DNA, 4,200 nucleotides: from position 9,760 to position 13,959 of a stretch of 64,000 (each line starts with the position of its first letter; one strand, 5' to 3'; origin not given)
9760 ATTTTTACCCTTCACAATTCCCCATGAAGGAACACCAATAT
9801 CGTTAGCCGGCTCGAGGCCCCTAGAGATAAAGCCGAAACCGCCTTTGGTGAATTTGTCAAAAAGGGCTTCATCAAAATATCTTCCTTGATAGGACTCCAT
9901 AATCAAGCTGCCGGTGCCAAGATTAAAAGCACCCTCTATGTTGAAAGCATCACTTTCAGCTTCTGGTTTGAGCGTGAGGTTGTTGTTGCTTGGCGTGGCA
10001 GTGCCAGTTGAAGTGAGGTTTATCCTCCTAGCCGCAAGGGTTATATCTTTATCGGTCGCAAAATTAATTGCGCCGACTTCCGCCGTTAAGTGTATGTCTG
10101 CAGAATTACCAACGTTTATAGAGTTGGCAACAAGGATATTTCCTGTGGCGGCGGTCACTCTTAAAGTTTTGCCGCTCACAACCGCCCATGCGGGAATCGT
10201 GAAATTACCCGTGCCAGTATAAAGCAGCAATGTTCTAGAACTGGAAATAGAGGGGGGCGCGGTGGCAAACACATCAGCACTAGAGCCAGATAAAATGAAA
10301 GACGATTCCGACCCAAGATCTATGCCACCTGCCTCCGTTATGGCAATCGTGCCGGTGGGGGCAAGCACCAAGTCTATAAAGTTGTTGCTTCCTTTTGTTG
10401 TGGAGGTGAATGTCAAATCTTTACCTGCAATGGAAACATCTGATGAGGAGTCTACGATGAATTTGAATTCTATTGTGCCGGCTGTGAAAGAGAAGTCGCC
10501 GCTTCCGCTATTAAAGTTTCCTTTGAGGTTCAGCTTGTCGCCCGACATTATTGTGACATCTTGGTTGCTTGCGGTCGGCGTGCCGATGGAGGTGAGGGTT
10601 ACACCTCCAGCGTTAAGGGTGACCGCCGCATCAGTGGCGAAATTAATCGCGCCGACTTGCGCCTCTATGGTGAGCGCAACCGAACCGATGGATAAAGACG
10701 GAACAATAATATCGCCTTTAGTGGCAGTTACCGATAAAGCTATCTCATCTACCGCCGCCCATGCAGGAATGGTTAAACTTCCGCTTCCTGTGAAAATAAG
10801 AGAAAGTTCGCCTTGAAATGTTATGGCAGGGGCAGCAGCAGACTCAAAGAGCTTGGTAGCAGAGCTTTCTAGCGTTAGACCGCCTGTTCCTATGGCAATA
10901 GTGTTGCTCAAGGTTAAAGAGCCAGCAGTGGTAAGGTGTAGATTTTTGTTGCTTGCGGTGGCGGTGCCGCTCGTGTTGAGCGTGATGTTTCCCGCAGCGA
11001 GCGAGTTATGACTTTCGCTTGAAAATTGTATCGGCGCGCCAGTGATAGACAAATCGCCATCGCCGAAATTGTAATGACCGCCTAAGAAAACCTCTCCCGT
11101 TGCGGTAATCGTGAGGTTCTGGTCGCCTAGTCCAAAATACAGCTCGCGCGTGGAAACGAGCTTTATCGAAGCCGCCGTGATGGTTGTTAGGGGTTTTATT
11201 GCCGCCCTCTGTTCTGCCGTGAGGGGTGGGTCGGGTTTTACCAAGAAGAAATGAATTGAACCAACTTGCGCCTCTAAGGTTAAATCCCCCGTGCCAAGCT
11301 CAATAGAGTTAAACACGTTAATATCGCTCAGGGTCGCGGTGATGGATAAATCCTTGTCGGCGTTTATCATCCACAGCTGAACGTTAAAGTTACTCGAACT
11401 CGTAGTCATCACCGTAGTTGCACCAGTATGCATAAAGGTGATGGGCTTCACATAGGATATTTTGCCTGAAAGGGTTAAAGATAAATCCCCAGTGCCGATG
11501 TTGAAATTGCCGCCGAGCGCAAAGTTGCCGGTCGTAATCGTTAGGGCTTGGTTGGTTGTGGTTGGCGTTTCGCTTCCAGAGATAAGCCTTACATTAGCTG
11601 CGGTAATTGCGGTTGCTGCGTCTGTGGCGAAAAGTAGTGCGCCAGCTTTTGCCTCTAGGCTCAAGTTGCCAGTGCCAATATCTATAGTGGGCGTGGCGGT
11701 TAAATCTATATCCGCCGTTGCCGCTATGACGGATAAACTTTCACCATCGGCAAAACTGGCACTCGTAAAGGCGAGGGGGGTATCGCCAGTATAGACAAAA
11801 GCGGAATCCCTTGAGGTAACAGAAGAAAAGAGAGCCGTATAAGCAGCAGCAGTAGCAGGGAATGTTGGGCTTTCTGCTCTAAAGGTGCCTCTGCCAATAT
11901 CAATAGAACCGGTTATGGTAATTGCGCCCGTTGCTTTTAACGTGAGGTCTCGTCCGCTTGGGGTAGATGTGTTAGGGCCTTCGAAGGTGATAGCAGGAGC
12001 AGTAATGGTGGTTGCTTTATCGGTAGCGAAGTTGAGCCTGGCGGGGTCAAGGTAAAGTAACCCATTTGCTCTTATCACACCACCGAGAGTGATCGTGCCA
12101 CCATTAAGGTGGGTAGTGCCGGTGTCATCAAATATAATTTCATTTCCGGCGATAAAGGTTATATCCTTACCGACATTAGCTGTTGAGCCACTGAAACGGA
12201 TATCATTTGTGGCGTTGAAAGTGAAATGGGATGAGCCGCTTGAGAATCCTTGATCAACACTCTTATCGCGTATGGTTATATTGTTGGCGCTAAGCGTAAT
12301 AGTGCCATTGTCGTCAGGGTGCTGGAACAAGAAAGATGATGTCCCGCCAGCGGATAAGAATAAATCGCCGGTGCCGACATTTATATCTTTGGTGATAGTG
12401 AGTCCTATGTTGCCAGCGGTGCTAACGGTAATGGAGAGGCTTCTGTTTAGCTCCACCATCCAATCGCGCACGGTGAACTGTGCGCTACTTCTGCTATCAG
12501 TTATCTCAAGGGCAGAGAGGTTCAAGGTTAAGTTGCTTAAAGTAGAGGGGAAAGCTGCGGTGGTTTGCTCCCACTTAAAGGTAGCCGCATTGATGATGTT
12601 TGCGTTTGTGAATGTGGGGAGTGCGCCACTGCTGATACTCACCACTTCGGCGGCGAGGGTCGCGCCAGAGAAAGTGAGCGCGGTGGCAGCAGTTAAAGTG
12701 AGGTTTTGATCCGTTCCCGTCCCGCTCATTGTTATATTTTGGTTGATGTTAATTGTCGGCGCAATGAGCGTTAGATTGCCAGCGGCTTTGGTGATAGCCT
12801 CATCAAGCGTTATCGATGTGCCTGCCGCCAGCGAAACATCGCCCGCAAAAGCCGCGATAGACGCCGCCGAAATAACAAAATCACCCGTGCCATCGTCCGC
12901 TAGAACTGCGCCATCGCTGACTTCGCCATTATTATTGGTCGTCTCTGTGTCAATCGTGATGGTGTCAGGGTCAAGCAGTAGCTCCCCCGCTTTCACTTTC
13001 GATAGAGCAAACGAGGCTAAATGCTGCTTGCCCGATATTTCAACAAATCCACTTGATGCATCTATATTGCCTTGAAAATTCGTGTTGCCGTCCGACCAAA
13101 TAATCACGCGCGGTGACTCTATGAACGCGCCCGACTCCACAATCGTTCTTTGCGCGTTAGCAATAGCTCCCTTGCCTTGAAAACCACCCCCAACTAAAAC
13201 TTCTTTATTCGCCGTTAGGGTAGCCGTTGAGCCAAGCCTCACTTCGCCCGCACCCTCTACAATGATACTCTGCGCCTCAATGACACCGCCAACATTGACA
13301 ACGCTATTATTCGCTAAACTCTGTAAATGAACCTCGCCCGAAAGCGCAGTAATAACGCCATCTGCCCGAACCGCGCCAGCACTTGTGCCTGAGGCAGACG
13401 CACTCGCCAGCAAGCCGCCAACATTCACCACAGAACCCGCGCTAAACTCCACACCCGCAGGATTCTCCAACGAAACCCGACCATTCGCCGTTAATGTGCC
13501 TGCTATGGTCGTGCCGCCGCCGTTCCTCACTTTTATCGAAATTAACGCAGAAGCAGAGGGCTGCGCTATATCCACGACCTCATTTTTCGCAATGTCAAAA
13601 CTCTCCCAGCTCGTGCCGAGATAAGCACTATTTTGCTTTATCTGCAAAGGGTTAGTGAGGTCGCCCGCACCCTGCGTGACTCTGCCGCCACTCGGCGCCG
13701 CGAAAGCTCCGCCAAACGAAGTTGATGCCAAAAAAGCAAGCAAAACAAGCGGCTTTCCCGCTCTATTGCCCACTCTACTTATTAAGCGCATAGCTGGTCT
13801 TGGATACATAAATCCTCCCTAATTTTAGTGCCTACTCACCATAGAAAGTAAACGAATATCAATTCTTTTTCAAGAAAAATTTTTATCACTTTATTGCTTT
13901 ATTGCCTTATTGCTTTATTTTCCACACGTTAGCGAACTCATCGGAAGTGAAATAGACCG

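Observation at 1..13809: A 13.8-kb minus-strand ORF (>=4603 codons) missing from the ORF track: a giant TpsA/FHA-like exoprotein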

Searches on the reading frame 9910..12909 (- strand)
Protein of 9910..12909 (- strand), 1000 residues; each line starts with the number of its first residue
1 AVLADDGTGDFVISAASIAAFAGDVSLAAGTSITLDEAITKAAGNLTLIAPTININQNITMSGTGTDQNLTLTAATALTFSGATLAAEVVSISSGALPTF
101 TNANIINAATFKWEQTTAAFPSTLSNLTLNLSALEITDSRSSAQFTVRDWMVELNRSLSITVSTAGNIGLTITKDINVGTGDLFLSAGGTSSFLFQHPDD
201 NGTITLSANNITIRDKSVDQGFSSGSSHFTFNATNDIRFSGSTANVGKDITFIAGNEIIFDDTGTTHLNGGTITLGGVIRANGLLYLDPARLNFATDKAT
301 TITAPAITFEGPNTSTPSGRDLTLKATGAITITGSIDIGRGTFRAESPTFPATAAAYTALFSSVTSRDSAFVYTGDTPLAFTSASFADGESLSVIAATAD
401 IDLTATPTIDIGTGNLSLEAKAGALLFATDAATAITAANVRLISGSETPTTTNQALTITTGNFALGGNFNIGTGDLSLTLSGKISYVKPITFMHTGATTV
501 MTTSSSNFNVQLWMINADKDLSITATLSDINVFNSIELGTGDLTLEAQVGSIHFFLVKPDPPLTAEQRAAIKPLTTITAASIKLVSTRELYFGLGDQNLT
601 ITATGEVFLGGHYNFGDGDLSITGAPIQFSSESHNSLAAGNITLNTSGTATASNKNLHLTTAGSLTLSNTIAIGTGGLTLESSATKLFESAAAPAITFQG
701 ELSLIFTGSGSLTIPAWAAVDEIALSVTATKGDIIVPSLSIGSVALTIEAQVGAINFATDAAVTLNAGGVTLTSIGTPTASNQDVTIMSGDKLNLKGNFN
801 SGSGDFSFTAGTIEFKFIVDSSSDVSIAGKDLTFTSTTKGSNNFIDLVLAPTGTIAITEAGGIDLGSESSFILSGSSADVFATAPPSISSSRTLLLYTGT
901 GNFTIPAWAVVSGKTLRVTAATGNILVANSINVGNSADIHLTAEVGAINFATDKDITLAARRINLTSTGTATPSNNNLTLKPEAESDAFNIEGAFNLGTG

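Call 69: search_protein_families(library=pfam, proteins=[window:9910-12909:-], max_evalue=1)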
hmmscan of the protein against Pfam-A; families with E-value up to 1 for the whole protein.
window:9910-12909:- (1000 aa): 2 families
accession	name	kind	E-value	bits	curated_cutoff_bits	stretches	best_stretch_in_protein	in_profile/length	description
PF10963.14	Phage_TAC_10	-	0.064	13.9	25.7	0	824-846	2-24/82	Phage tail assembly chaperone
PF10106.14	DUF2345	-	0.11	12.8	30.7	1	850-966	18-124/151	Uncharacterized protein conserved in bacteria (DUF2345)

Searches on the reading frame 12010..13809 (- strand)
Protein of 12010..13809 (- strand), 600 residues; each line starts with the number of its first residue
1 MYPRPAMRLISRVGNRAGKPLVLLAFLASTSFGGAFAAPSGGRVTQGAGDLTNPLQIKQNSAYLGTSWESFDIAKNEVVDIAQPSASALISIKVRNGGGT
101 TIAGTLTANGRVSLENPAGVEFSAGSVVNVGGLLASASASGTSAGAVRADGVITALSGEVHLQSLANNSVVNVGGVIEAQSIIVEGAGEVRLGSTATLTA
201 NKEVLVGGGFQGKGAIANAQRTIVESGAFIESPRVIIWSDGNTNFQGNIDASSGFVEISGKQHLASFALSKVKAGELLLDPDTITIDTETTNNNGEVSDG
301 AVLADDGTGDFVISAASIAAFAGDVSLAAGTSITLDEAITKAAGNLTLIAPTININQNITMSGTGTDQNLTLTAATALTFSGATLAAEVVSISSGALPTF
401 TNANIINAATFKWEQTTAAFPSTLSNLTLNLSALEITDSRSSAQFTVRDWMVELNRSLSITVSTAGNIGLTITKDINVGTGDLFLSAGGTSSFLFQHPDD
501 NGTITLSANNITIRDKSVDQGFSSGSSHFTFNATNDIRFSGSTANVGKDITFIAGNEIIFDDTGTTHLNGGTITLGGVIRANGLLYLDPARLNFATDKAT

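Call 12: find_homologous_proteins(query=window:12010-13809:-, max_evalue=0.00001)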
Query window:12010-13809:- (600 aa): 94 proteins with E <= 0.00001 among 8000 candidates.
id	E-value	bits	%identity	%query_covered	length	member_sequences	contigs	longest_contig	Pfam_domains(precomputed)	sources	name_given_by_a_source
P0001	8.7e-115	403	64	58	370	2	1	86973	PF05860.20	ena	-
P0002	1.0e-83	300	46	76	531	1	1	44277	-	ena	-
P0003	1.1e-59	221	55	42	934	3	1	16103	PF05860.20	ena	-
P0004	2.2e-56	210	36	83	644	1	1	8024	PF05860.20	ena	-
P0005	4.4e-49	186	30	76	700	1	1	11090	-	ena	-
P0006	5.2e-48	182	32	55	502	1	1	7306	PF05860.20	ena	-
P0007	6.9e-45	172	52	36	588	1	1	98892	-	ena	-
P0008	4.1e-44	170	29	98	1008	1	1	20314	PF05860.20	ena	-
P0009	4.7e-38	150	35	44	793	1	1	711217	PF05860.20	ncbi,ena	-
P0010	4.6e-37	146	31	51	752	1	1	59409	PF05860.20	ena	-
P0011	3.6e-18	84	40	19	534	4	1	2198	PF05860.20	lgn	-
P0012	6.6e-17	80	39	17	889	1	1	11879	PF05860.20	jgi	jgi:filamentous hemagglutinin family protein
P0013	7.4e-17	80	32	38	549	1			PF05860.20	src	-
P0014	4.4e-15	74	41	19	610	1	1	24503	PF05860.20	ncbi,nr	ncbi:MAG: filamentous hemagglutinin N-terminal domain-containing protein [Nitrospinae bacterium]|nr:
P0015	9.1e-15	73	35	33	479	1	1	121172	PF05860.20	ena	-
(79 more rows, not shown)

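Call 13: find_encoding_contigs(protein=P0001, flank=10000, max_places=3)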
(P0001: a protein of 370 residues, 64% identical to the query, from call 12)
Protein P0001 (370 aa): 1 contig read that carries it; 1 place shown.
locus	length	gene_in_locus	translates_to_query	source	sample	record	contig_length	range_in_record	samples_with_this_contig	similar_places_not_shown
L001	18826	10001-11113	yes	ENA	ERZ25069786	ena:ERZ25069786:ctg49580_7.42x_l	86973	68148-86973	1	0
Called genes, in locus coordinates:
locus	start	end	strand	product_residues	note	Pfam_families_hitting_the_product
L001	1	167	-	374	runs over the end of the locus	PF13609:Porin_4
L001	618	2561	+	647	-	PF00317:Ribonuc_red_lgN, PF02867:Ribonuc_red_lgC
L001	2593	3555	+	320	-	PF00268:Ribonuc_red_sm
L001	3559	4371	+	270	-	PF00106:adh_short, PF08659:KR, PF13561:adh_short_C2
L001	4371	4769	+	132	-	PF00903:Glyoxalase, PF18029:Glyoxalase_6 (weak)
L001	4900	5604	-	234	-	PF02963:EcoRI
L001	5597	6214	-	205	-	PF02384:N6_Mtase (faint)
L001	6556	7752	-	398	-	PF00108:Thiolase_N, PF02803:Thiolase_C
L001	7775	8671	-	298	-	PF00378:ECH_1, PF16113:ECH_2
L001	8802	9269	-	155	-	PF13560:HTH_31 (faint), PF01381:HTH_3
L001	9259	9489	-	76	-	-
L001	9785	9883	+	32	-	-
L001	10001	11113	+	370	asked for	PF05860:TPS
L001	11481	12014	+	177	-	-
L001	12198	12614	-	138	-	-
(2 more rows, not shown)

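Call 14: find_encoding_contigs(protein=P0002, flank=10000, max_places=3)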
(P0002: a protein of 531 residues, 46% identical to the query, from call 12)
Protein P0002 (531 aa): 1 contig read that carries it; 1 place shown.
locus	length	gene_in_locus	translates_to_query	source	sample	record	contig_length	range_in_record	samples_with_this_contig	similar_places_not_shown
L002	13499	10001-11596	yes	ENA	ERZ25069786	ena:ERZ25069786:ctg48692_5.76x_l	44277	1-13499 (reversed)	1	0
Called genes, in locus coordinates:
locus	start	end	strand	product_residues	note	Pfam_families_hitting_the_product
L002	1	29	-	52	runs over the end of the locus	-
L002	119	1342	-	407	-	PF13609:Porin_4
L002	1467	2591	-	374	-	PF13609:Porin_4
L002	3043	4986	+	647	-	PF00317:Ribonuc_red_lgN, PF02867:Ribonuc_red_lgC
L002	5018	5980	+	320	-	PF00268:Ribonuc_red_sm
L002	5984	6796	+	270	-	PF00106:adh_short, PF08659:KR, PF13561:adh_short_C2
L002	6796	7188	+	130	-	PF00903:Glyoxalase, PF18029:Glyoxalase_6 (faint)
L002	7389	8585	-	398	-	PF00108:Thiolase_N, PF02803:Thiolase_C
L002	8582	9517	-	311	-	PF00378:ECH_1, PF16113:ECH_2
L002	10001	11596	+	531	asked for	-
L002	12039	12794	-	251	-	-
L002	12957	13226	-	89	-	-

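Call 17: find_encoding_contigs(protein=P0009, flank=10000, max_places=3)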
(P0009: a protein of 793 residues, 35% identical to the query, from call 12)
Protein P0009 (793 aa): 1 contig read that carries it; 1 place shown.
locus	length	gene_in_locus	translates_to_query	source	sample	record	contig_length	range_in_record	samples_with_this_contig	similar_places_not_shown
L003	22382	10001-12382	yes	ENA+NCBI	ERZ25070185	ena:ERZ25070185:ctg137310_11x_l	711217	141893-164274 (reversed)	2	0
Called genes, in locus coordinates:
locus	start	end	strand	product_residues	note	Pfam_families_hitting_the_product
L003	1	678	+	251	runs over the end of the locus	PF00588:SpoU_methylase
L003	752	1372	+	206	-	PF00163:Ribosomal_S4, PF01479:S4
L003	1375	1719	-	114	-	PF00462:Glutaredoxin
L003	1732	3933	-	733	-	PF18072:FGAR-AT_linker, PF00586:AIRS, PF02769:AIRS_C, PF00586:AIRS, PF02769:AIRS_C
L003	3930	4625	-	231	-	PF13507:GATase_5, PF07685:GATase_3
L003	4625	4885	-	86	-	PF02700:PurS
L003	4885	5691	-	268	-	PF01259:SAICAR_synt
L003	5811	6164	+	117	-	PF07345:ATPaseInh_sub_z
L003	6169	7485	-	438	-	PF00206:Lyase_1, PF10397:ADSL_C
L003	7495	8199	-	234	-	PF20582:UPF0758_N (weak), PF04002:RadC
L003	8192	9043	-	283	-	PF00557:Peptidase_M24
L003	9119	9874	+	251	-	PF00994:MoCF_biosynth, PF24102:FLAD1_M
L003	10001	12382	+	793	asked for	PF05860:TPS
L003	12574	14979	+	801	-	PF05860:TPS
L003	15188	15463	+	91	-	-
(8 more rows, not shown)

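Call 18: find_encoding_contigs(protein=P0007, flank=10000, max_places=3)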
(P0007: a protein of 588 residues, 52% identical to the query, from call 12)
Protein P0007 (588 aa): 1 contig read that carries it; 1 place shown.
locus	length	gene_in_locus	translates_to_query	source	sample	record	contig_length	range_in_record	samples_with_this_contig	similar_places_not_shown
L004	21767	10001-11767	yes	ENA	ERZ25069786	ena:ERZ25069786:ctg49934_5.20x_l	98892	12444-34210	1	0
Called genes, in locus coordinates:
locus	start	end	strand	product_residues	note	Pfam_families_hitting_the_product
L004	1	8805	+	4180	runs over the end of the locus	PF05860:TPS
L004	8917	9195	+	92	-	-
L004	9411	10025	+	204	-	-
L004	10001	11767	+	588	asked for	-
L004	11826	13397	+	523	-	PF10162:G8 (faint)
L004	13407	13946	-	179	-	PF08238:Sel1 (weak)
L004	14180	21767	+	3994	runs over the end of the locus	PF05860:TPS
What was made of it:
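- On TpsA (type Vb / two-partner secretion passenger): The region downstream of the window gene is not visible; in the orthologue it holds Sel1 and a second tpsA (call 18).
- On CdiA (contact-dependent inhibition): The downstream gene is a Sel1-repeat gene on the opposite strand (call 18).
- The next gene is a divergently oriented Sel1-repeat gene, not a small immunity gene (call 18).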

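Call 25: search_protein_families(library=pfam, proteins=[L004:9923-11764:+, L004:11811-13394:+, L004:13407-13946:-], max_evalue=1)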
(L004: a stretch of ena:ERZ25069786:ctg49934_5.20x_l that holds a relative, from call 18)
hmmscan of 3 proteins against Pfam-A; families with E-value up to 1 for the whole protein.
L004:9923-11764:+ (614 aa): 0 families

L004:11811-13394:+ (528 aa): 4 families
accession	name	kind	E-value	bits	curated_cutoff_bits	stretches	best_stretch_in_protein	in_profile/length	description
PF10162.14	G8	-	1.1e-05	25.7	22.9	1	255-349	14-110/124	G8 domain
PF15638.11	Tox-MPTase2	-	0.13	12.4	25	0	288-323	11-46/196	Metallopeptidase toxin 2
PF17115.11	Toast_rack_N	-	0.14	12.9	22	1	332-386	9-62/92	N-terminal domain of toast_rack, DUF2154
PF10106.14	DUF2345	-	0.2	11.9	30.7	1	38-116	19-94/151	Uncharacterized protein conserved in bacteria (DUF2345)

L004:13407-13946:- (179 aa): 4 families
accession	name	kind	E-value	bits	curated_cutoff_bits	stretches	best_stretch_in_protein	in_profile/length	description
PF08238.18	Sel1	-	4.5e-20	71.8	30.7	3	103-137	1-35/36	Sel1 repeat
PF13432.12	TPR_16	-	0.024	15.5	32.7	1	2-53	6-55/65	Tetratricopeptide repeat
PF07719.23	TPR_2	-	0.055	14.1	27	0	2-21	10-29/34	Tetratricopeptide repeat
PF04459.17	DUF512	-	0.12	12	25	1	88-137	47-96/202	Protein of unknown function (DUF512)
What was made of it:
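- No toxin, PT-VENN or immunity gene in the orthologue (calls 18, 25).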

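Call 80: search_solved_structures(query=L004:12435-13394:+, max_evalue=1)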
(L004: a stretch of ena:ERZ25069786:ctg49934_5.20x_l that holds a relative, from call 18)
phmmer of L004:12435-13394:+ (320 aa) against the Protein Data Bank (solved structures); distinct sequences matched with E-value up to 1: 1.
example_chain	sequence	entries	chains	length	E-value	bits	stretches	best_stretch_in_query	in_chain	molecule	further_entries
9c89_A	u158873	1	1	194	0.29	13.9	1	158-219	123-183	Outer membrane lipoprotein carrier protein LolA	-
